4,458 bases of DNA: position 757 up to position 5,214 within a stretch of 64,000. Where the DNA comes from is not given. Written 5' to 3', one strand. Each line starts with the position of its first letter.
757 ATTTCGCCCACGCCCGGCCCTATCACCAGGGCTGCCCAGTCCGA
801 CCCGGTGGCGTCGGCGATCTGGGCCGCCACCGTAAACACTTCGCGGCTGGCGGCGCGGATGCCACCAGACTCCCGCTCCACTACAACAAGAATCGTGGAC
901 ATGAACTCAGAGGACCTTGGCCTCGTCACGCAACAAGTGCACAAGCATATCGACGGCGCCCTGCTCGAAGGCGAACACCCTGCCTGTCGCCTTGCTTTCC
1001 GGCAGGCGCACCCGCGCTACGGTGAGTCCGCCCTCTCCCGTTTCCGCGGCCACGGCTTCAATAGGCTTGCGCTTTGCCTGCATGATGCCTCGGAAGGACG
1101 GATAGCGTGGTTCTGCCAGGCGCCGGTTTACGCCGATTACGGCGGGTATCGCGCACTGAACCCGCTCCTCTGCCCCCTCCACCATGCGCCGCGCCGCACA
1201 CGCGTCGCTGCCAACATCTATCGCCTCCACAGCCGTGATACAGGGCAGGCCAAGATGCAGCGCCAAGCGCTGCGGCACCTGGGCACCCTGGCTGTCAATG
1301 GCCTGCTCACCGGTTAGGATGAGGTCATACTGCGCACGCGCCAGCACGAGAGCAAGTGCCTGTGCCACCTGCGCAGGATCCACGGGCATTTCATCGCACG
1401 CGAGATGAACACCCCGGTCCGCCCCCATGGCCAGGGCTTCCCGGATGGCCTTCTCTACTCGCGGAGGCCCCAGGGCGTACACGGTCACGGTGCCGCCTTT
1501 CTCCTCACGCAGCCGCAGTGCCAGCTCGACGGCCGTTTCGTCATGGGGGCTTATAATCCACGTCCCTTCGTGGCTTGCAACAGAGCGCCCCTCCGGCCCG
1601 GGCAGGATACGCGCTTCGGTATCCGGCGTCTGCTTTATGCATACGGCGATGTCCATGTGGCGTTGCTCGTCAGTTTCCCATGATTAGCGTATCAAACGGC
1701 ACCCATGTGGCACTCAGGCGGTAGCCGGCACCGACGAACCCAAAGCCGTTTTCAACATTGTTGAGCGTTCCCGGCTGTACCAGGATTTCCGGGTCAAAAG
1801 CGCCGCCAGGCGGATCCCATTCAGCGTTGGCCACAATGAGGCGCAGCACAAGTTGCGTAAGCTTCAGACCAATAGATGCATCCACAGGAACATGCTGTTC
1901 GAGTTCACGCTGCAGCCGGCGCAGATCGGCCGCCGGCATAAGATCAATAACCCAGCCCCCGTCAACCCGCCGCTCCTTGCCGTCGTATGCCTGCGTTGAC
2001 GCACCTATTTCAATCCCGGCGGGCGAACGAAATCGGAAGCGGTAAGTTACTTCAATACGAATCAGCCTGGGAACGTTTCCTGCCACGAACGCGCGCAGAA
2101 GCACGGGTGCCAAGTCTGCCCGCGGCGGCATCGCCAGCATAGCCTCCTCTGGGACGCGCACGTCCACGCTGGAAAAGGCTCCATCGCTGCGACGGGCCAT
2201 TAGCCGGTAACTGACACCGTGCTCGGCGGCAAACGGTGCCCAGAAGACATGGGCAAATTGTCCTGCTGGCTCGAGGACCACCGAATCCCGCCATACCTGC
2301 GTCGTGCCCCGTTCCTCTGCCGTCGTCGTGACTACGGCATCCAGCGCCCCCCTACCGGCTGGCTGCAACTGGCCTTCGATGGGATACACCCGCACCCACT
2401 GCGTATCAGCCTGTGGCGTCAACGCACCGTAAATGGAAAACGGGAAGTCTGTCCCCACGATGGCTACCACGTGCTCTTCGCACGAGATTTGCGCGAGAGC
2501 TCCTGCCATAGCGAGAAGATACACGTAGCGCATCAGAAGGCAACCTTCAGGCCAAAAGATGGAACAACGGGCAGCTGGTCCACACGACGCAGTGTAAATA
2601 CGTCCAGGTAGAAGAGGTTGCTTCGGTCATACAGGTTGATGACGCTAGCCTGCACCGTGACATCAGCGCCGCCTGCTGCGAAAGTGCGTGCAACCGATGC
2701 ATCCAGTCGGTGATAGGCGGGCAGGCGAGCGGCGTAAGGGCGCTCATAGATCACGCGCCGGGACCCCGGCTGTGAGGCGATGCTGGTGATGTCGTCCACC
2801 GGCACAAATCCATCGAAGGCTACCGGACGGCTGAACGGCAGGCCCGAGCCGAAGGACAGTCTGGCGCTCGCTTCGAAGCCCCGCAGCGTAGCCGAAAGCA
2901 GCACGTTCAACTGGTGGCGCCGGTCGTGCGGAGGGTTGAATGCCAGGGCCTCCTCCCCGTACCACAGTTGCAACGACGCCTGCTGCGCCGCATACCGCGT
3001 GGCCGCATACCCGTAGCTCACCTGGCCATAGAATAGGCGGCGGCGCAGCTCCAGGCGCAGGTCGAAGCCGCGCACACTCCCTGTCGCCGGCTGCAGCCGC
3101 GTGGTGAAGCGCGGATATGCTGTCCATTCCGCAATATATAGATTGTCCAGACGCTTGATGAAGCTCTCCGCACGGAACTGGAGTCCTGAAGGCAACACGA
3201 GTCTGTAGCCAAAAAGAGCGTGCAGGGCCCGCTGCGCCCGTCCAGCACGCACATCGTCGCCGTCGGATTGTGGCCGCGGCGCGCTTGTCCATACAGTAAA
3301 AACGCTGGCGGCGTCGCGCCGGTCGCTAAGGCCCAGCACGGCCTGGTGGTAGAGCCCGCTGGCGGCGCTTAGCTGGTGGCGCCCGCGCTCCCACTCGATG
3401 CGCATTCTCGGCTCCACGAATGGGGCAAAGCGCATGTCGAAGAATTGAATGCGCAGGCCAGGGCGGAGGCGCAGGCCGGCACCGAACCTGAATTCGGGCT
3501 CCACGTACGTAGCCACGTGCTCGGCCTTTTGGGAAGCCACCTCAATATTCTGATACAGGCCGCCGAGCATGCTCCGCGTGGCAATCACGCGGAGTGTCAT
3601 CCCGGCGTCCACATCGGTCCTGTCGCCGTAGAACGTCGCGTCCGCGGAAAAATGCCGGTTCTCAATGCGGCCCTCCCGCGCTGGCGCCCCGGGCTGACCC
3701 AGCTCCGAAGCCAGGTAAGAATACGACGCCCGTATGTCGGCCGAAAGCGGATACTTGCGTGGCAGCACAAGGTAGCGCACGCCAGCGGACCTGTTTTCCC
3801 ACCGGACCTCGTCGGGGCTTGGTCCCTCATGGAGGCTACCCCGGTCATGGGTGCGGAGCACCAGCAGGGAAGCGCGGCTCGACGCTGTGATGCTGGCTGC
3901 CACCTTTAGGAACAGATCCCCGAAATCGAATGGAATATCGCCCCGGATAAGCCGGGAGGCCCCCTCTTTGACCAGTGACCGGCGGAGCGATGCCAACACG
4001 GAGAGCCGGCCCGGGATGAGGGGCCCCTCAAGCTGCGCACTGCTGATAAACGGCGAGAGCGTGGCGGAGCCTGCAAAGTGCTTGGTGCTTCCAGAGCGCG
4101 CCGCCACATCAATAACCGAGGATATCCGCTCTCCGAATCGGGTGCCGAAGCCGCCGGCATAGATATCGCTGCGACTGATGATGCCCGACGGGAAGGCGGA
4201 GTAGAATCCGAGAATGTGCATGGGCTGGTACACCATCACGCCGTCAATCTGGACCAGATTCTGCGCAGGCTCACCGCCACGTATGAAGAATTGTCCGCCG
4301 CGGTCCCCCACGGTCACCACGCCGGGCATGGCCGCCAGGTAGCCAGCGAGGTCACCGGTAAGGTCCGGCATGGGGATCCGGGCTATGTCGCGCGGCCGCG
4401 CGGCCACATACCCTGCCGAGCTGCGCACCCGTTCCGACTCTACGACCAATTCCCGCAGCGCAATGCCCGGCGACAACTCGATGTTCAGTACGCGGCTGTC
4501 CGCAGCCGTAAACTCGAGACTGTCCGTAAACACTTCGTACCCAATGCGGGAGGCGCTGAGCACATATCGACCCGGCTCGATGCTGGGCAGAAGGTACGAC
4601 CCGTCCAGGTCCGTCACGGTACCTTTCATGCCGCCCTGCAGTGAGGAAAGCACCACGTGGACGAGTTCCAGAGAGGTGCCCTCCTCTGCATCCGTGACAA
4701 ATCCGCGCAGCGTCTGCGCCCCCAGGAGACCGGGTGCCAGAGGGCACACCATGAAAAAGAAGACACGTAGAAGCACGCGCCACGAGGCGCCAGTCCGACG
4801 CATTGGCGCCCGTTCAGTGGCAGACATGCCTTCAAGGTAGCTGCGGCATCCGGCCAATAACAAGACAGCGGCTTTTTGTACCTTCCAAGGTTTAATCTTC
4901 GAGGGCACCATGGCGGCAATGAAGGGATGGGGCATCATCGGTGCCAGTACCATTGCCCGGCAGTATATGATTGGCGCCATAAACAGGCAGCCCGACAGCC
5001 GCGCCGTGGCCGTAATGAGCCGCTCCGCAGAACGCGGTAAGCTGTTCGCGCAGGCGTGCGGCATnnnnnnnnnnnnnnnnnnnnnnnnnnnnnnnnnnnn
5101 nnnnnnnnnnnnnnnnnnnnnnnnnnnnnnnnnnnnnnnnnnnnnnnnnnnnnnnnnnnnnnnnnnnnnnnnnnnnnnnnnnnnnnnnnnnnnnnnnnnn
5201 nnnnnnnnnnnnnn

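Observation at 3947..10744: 1.5-kb direct duplication flanking a 3.76-kb low-GC insert: signature of Campbell-type integration of a circular DNA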

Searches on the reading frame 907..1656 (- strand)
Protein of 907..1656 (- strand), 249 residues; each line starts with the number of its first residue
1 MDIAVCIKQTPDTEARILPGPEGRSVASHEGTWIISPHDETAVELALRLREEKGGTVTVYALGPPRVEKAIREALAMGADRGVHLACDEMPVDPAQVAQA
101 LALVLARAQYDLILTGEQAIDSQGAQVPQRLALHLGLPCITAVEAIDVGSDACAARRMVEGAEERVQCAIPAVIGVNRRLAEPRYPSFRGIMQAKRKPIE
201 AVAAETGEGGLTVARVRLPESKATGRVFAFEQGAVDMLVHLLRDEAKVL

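Call 66: list_cluster_members(proteins=[window:907-1656:-, window:12824-13576:+, window:15523-16614:-, window:18126-18977:+, window:20902-23247:+, window:38858-41467:+, window:41882-43873:-, window:48894-50033:-, window:58040-58804:+, window:61885-63318:+])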
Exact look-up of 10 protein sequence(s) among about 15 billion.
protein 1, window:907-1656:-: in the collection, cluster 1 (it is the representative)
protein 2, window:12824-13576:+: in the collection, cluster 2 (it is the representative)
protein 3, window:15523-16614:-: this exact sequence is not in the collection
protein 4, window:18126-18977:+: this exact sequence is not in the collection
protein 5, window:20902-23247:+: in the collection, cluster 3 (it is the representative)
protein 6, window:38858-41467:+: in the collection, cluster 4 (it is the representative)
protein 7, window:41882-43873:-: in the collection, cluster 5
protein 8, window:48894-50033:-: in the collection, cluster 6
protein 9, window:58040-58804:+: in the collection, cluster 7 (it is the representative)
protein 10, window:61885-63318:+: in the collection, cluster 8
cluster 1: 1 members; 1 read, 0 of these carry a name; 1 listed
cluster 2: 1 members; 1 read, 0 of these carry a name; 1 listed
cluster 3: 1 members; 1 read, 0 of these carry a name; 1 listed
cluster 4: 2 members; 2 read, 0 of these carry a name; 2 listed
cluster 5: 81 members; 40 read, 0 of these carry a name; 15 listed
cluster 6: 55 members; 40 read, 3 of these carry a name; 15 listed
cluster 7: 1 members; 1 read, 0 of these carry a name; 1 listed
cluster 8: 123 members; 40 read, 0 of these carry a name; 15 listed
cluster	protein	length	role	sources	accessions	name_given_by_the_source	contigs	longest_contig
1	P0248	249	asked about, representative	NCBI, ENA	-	-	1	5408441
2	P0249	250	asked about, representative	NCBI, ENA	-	-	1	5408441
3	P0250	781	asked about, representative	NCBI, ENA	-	-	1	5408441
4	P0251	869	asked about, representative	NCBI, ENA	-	-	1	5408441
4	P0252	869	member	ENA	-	-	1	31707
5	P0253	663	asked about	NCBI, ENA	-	-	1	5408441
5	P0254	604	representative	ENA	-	-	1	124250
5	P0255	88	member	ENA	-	-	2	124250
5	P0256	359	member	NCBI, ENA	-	-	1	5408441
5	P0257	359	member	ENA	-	-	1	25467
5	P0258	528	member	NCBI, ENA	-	-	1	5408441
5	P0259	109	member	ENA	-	-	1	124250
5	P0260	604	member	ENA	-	-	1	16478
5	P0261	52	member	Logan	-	-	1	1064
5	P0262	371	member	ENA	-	-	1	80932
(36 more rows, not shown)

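Call 67: find_encoding_contigs(protein=P0252, flank=10000, max_places=3)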
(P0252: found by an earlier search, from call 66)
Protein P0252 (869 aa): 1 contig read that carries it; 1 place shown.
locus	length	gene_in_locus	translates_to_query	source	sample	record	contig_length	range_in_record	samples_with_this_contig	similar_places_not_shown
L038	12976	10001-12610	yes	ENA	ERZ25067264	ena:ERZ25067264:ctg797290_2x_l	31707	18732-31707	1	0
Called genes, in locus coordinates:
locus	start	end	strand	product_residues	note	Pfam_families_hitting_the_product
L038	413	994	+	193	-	-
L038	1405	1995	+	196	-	-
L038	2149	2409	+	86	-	-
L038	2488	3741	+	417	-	PF02010:REJ (faint)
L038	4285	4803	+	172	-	-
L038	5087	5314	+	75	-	-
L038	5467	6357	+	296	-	PF22352:K319L-like_PKD (faint), PF13895:Ig_2 (faint), PF13927:Ig_3 (faint)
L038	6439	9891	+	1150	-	PF22352:K319L-like_PKD (faint), PF24547:DUF7601 (faint), PF13895:Ig_2 (faint), PF13927:Ig_3 (faint), PF22971:Ig_VEGFR-1-like_5th (faint)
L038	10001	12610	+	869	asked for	-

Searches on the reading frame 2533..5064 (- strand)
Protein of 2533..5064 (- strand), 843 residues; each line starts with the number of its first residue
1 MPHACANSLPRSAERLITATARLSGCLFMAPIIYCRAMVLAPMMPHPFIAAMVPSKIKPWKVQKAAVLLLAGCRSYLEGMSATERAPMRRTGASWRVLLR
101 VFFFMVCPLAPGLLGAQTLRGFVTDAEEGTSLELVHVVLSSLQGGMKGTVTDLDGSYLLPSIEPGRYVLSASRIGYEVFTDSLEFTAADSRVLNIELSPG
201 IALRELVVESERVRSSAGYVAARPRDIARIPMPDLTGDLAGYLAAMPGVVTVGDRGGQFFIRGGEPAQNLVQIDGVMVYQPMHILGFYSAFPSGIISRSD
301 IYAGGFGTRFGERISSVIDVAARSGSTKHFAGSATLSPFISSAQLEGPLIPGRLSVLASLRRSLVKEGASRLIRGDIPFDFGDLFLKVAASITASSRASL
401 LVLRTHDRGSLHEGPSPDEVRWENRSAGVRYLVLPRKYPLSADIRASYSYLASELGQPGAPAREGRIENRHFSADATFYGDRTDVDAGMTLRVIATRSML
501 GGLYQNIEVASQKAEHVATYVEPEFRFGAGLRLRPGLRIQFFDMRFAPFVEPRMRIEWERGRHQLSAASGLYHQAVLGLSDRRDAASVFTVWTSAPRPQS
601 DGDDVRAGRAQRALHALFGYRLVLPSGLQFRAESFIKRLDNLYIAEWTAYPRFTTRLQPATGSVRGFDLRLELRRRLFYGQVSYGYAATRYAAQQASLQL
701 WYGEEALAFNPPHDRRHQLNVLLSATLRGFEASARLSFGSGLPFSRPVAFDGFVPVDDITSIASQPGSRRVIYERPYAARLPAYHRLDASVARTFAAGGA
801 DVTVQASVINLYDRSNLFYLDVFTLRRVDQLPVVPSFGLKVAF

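Call 5: search_protein_families(library=pfam, proteins=[window:2533-5064:-], max_evalue=0.01)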
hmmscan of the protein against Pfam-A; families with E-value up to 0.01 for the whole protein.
window:2533-5064:- (843 aa): 3 families
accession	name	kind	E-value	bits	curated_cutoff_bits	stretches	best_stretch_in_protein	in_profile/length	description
PF13620.12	CarboxypepD_reg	-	5.8e-13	49.4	32.3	1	118-197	1-81/82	Carboxypeptidase regulatory-like domain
PF13715.12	CarbopepD_reg_2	-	1.3e-10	41.6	32.2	1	120-208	2-88/88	CarboxypepD_reg-like domain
PF07715.20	Plug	-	5.6e-08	33.7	23.9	1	237-313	23-102/107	TonB-dependent Receptor Plug Domain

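Call 6: search_protein_families(library=ncbifam, proteins=[window:2533-5064:-], max_evalue=0.01)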
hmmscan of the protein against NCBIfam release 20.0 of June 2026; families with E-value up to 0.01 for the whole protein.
window:2533-5064:- (843 aa): 2 families
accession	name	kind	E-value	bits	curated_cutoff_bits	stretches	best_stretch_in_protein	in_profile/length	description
TIGR04056.1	OMP_RagA_SusC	subfamily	3.5e-06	25.7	368.25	1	118-279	2-164/981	SusC/RagA family TonB-linked outer membrane protein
NF052345.1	S_layer_anammox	exception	3.4e-05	21.4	1400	1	117-201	1313-1395/1596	Kustd1514 family S-layer glycoprotein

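Call 11: find_related_loci(query=window:2533-5064:-, collection=genome_contigs, flank=10000)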
Query window:2533-5064:- (843 aa) in genome_contigs; peptide patterns used: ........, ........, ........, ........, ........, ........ (x = any residue, [..] = any of these).
66 stretches matched a pattern; 5 encode a relative of the query (tblastn E <= 1e-3); 5 distinct loci.
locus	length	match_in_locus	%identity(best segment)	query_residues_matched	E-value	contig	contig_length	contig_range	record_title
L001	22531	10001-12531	68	1-843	0e+0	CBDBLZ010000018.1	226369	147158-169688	MAG: Rhodothermales bacterium isolate bc4e8e4a-a39f-4cf4-9061-a3e341673bca genome assembly, contig: contig_18, whole gen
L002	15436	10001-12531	68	1-843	0e+0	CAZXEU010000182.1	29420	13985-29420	MAG TPA_asm: uncultured Rhodothermaceae bacterium isolate SRP338948_co1_58 genome assembly, contig: k141_265991, whole g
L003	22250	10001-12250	64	102-843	0e+0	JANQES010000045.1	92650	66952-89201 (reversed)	MAG: Rhodothermales bacterium isolate PL23a_bin.4 k99_3664856, whole genome shotgun sequence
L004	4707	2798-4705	57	111-738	0e+0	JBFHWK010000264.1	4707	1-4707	MAG: Rhodothermales bacterium isolate Mix_sand09.2021.07.Z.24 k141_2791306_length_4707_cov_37.3960, whole genome shotgun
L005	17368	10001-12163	48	118-843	0e+0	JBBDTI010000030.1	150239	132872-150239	MAG: Rhodothermales bacterium isolate LejiaC_62_68 Lejia_C_199_length_150239_cov_41, whole genome shotgun sequence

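Call 13: find_homologous_proteins(query=window:2533-5064:-, max_evalue=1e-30)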
Query window:2533-5064:- (843 aa): 492 proteins with E <= 1e-30 among 8000 candidates; the best 120 are listed.
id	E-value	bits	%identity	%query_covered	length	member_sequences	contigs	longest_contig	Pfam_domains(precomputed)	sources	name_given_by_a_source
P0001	0.0e+0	1675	100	90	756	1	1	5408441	PF13715.13,PF07715.21,PF13620.13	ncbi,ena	-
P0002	0.0e+0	1183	69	91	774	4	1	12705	PF13715.13,PF07715.21,PF13620.13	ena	-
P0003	0.0e+0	1172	72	86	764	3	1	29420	PF13715.13,PF07715.21,PF13620.13,PF00593.31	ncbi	-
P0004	0.0e+0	1109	65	88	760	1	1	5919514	PF13715.13,PF07715.21,PF13620.13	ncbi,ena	-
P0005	0.0e+0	1078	64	86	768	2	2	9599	PF13715.13,PF07715.21,PF13620.13,PF00593.31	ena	-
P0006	0.0e+0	1076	64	86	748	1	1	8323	PF13715.13,PF07715.21,PF13620.13,PF00593.31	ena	-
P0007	0.0e+0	1061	63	88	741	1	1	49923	PF13715.13,PF07715.21,PF13620.13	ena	-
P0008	0.0e+0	1031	60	92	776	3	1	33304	PF13715.13,PF07715.21,PF13620.13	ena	-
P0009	0.0e+0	1029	62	88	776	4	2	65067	PF13715.13,PF07715.21,PF13620.13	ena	-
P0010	1.7e-295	1001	61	86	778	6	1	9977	PF13715.13,PF07715.21,PF13620.13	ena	-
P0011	4.1e-295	1000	61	88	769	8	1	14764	PF13715.13,PF07715.21,PF13620.13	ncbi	-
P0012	1.4e-294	998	61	86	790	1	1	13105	PF13715.13,PF07715.21,PF13620.13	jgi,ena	-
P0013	5.1e-290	983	59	89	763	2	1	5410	PF13715.13,PF07715.21,PF13620.13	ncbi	-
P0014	1.6e-289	981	59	91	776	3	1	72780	PF13715.13,PF07715.21,PF13620.13,PF00593.31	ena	-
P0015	3.2e-288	977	60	87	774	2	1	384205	PF13715.13,PF07715.21,PF13620.13,PF00593.31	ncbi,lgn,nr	ncbi:MAG: TonB-dependent receptor [Rhodothermaceae bacterium]|nr:MAG: TonB-dependent receptor [Rhodo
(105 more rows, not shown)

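Call 14: find_encoding_contigs(protein=P0001, flank=10000, max_places=5)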
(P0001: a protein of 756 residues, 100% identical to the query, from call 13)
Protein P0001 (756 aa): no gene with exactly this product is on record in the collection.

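Call 30: find_encoding_contigs(protein=P0162, flank=10000, max_places=5)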
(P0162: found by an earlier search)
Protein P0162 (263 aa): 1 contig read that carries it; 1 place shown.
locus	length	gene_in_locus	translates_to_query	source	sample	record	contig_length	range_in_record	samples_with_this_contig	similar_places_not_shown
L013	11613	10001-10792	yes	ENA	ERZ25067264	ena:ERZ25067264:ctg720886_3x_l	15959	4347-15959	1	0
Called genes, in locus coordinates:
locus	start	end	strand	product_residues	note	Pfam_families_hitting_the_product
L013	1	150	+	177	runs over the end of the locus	-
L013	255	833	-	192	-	-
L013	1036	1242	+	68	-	-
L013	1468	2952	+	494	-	PF13676:TIR_2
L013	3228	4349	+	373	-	PF13175:AAA_15, PF00005:ABC_tran, PF13304:AAA_21 (faint)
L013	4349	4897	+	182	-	-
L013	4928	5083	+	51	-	-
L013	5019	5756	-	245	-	PF00872:Transposase_mut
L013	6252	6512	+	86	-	-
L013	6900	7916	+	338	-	-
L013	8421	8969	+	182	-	-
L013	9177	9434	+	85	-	-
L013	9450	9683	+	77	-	-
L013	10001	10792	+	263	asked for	-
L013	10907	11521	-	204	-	PF01408:GFO_IDH_MocA, PF22725:GFO_IDH_MocA_C3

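Call 82: search_protein_families(library=pfam, proteins=[L003:8286-9563:+, L003:8388-9533:-, L003:7713-8048:+, L003:9530-9898:-], max_evalue=0.001)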
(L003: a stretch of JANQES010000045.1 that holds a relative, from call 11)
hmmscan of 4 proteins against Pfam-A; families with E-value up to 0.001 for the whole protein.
L003:8286-9563:+ (425 aa): 0 families

L003:8388-9533:- (381 aa): 4 families
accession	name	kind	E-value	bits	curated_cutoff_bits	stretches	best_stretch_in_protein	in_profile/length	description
PF13377.12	Peripla_BP_3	-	2.5e-36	125.7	26.5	1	210-371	1-167/167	Periplasmic binding protein-like domain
PF00532.27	Peripla_BP_1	-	1.1e-32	114.1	22.2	1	101-358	2-270/281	Periplasmic binding proteins and sugar binding domain of LacI family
PF13407.12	Peripla_BP_4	-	1.8e-20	74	35.1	1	103-345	1-250/258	Periplasmic binding protein domain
PF00356.27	LacI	-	6.6e-13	48.7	27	1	44-88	1-45/46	Bacterial regulatory proteins, lacI family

L003:7713-8048:+ (111 aa): 0 families

L003:9530-9898:- (122 aa): 0 families
